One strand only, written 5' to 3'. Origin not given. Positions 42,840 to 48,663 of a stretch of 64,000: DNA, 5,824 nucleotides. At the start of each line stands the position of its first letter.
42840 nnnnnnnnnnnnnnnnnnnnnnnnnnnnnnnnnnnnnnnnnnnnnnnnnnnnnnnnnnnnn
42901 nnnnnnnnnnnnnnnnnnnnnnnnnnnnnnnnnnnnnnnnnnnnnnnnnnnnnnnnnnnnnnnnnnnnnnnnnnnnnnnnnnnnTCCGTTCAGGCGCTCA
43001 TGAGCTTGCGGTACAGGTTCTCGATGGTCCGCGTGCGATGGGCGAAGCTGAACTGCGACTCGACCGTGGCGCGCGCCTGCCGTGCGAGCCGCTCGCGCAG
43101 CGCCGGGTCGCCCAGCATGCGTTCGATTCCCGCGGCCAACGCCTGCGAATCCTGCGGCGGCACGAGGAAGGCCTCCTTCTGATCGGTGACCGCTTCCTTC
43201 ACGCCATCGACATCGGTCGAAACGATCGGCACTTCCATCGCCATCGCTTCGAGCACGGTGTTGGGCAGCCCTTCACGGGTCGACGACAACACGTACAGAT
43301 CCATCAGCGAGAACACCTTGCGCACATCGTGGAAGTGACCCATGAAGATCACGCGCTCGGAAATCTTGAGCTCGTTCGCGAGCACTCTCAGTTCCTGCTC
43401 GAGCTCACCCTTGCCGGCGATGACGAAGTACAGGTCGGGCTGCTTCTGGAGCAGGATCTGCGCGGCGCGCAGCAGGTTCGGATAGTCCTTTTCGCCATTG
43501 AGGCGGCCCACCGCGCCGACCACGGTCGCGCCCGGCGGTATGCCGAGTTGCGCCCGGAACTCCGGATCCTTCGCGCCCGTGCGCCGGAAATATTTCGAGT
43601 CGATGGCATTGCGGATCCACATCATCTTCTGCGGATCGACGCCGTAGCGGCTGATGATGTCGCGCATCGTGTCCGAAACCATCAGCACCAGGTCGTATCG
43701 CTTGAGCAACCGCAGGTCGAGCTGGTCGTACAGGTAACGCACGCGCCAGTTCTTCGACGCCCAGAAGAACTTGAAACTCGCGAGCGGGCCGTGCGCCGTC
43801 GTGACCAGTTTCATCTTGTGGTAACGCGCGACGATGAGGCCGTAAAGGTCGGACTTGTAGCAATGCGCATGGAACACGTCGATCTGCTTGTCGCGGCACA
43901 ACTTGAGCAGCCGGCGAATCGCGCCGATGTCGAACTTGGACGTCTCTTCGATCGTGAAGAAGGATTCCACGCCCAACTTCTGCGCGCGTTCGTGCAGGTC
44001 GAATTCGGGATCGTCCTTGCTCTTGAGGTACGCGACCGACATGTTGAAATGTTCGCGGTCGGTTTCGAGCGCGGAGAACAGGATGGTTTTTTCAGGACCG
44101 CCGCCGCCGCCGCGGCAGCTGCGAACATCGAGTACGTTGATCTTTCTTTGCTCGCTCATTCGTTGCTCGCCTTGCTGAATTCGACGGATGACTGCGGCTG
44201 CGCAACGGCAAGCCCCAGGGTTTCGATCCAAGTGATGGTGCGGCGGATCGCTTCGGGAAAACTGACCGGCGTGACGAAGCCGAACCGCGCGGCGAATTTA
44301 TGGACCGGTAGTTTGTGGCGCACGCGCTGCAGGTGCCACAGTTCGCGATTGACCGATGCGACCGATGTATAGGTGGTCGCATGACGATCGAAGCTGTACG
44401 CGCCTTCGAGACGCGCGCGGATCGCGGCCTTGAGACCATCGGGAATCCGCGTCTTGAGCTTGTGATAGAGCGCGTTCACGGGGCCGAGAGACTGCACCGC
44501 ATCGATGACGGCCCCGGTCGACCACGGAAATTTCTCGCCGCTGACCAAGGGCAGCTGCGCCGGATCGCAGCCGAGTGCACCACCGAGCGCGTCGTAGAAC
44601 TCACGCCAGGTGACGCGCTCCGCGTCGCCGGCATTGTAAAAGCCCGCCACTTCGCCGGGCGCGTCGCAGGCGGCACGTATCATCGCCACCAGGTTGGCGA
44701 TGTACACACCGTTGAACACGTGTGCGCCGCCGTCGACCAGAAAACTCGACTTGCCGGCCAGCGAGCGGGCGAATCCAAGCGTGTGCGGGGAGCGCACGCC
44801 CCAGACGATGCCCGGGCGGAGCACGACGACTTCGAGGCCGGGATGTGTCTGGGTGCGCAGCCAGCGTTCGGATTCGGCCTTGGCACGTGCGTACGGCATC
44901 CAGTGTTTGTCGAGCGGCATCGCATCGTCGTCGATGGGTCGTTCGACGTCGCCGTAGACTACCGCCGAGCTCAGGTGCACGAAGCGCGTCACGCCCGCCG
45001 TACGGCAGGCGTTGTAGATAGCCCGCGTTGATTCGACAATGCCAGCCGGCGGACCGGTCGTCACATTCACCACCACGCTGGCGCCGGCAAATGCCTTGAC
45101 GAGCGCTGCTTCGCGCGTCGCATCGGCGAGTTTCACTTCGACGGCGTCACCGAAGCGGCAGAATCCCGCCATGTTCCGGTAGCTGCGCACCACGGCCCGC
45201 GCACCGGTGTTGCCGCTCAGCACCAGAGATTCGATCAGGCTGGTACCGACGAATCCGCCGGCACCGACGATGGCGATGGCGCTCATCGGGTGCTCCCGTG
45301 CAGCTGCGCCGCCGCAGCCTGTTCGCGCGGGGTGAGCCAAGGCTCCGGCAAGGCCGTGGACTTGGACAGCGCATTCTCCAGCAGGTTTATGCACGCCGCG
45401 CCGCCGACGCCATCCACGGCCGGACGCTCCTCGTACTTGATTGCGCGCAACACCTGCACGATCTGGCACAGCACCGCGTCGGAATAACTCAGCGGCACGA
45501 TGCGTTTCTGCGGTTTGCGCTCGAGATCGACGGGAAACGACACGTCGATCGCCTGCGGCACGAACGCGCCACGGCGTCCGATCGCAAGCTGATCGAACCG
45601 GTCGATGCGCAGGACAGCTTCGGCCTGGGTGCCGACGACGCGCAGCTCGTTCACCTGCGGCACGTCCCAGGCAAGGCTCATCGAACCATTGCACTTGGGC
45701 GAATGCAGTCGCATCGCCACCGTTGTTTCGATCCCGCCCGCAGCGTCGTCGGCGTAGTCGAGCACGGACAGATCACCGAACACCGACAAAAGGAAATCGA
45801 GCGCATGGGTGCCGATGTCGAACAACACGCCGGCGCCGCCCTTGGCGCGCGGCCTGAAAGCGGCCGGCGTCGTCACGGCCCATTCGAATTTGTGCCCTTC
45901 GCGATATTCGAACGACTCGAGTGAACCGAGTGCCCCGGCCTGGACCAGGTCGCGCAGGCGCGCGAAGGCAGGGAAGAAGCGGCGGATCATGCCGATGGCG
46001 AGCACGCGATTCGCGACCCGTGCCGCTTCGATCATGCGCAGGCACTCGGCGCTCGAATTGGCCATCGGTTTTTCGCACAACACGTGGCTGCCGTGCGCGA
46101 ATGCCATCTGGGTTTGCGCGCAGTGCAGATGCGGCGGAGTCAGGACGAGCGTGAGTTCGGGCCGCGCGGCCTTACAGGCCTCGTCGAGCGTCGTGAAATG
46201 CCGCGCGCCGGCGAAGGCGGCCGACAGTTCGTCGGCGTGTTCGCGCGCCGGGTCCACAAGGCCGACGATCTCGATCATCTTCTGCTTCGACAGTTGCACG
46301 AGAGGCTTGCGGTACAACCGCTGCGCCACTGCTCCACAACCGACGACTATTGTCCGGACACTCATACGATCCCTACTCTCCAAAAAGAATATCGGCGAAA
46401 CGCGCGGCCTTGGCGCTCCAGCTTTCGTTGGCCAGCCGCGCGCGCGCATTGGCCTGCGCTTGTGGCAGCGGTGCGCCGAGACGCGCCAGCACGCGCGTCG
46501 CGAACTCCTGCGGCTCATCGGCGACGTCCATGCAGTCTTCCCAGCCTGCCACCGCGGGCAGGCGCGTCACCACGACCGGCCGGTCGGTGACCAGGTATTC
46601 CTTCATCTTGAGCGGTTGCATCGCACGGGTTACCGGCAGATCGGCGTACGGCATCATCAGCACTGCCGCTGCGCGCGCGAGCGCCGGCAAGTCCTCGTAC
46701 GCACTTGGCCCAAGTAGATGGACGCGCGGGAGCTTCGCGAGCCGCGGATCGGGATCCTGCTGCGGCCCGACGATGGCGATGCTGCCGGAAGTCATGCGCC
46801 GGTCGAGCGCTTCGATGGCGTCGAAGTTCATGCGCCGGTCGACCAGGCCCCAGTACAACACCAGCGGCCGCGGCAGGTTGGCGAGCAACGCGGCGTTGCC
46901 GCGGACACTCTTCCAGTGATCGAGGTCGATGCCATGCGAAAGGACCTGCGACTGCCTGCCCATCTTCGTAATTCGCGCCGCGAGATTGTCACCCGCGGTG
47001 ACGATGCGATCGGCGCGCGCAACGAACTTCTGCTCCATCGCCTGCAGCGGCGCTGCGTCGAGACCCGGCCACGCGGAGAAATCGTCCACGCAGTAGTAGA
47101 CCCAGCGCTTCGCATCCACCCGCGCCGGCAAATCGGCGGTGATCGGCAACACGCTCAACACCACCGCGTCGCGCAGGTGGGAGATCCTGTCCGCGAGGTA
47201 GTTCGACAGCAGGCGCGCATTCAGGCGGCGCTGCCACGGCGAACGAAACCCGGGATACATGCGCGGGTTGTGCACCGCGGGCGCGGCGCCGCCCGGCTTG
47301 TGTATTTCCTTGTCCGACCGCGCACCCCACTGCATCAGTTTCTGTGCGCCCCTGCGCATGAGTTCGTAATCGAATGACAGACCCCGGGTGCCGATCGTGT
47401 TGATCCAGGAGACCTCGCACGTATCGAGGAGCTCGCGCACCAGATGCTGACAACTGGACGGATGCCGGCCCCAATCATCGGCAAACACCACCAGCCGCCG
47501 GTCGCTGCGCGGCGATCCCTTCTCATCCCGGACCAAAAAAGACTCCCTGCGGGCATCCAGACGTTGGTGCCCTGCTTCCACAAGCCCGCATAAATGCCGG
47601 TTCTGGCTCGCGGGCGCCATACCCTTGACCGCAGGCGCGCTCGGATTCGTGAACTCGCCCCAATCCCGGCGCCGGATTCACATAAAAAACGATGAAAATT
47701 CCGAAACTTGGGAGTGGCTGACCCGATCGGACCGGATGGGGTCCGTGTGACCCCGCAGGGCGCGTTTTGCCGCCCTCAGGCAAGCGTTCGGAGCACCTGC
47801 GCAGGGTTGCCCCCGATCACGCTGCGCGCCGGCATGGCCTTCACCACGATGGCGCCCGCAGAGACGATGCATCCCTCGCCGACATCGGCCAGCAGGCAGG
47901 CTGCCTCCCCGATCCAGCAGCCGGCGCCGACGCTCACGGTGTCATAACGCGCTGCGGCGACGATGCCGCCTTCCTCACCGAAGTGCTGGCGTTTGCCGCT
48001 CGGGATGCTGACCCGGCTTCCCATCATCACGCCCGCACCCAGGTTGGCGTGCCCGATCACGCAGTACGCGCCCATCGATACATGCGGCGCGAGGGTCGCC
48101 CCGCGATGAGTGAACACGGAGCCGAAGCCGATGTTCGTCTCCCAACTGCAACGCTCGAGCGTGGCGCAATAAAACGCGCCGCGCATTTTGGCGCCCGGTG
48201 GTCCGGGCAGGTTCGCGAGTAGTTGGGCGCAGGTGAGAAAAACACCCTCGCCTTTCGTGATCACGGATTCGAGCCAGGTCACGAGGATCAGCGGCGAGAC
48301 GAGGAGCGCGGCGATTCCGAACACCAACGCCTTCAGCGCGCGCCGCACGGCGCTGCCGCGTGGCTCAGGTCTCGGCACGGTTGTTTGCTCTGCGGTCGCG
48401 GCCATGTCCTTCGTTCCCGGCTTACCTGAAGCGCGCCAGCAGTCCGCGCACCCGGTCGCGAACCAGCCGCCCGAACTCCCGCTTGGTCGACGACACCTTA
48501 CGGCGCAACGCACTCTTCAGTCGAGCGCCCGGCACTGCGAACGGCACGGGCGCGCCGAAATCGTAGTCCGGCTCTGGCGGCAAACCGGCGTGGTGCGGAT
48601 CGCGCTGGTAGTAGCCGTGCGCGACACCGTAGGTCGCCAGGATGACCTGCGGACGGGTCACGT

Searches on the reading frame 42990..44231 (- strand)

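Call 70: search_protein_families(library=ncbifam, proteins=[window:42990-44231:-], max_evalue=1e-40)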
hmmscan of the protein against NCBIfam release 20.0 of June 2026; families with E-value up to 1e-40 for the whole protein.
window:42990-44231:- (413 aa): 1 family
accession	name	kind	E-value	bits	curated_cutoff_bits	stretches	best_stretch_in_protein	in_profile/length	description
TIGR03088.1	stp2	hypoth_equivalog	2.2e-49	168.5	409.05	1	62-410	32-373/374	TIGR03088 family PEP-CTERM/XrtA system glycosyltransferase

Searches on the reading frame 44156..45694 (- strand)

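Call 72: search_protein_families(library=ncbifam, proteins=[window:44156-45694:-], max_evalue=1e-8)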
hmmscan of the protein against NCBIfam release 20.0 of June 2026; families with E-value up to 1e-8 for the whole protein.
window:44156-45694:- (512 aa): 3 families
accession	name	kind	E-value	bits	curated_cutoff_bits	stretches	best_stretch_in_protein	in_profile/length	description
NF042423.1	oxyalk_red_Shew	equivalog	4.9e-14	52.1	580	1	138-342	9-221/331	2-alkyl-3-oxoalkanoate reductase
NF042422.1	oxyalk_red_OleD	equivalog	7.5e-13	48.5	580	1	140-371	3-247/329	2-alkyl-3-oxoalkanoate reductase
TIGR03466.1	HpnA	hypoth_equivalog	2e-10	40.1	367.65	1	142-296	5-169/327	hopanoid-associated sugar epimerase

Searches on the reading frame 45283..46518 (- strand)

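Call 70: search_protein_families(library=ncbifam, proteins=[window:45283-46518:-], max_evalue=1e-40)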
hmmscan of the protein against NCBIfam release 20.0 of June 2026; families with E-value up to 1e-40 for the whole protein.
window:45283-46518:- (411 aa): 0 families

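Call 72: search_protein_families(library=ncbifam, proteins=[window:45283-46518:-], max_evalue=1e-8)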
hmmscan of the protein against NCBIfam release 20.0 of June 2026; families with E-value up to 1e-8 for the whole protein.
window:45283-46518:- (411 aa): 6 families
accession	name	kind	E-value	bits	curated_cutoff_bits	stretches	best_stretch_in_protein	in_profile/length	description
TIGR04380.1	myo_inos_iolG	equivalog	1.7e-21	76.5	355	1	58-204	6-149/330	inositol 2-dehydrogenase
NF040723.1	UDP-GlcNAcDh_Arch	equivalog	8.2e-21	74.8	450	1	55-310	2-242/302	UDP-N-acetylglucosamine 3-dehydrogenase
NF052479.1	LevoglcsnDh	equivalog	6.4e-17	61.3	650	1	87-251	41-206/386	levoglucosan dehydrogenase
NF008607.0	PRK11579.1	subfamily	5.4e-13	48.6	330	1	67-250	17-192/346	oxidoreductase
NF041392.1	XylDh_Gfo6_Halo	equivalog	4.5e-11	42.1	350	1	52-202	15-165/350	D-xylose 1-dehydrogenase Gfo6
NF007574.0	PRK10206.1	equivalog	7.4e-10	38.4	352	1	54-251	3-191/345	oxidoreductase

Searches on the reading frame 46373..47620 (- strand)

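Call 70: search_protein_families(library=ncbifam, proteins=[window:46373-47620:-], max_evalue=1e-40)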
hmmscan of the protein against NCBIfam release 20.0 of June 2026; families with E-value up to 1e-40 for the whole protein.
window:46373-47620:- (415 aa): 0 families

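Call 72: search_protein_families(library=ncbifam, proteins=[window:46373-47620:-], max_evalue=1e-8)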
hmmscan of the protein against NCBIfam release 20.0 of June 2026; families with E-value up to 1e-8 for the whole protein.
window:46373-47620:- (415 aa): 1 family
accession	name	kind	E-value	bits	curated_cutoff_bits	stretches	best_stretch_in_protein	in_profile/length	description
NF047676.1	TeichurnBiosyTuaH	equivalog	3e-12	46.1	550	1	193-360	149-327/384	teichuronic acid biosynthesis protein TuaH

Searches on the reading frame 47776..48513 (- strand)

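Call 72: search_protein_families(library=ncbifam, proteins=[window:47776-48513:-], max_evalue=1e-8)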
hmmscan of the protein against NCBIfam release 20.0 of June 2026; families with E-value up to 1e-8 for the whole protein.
window:47776-48513:- (245 aa): 2 families
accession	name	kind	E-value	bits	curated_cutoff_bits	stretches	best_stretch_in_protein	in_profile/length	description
NF007240.0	PRK09677.1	equivalog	6.1e-11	42.2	243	1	191-243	129-183/192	putative lipopolysaccharide biosynthesis O-acetyl transferase WbbJ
TIGR03308.1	phn_thr-fam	hypoth_equivalog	4.8e-09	36.3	201.65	0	184-242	100-160/204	phosphonate metabolim protein, transferase hexapeptide repeat family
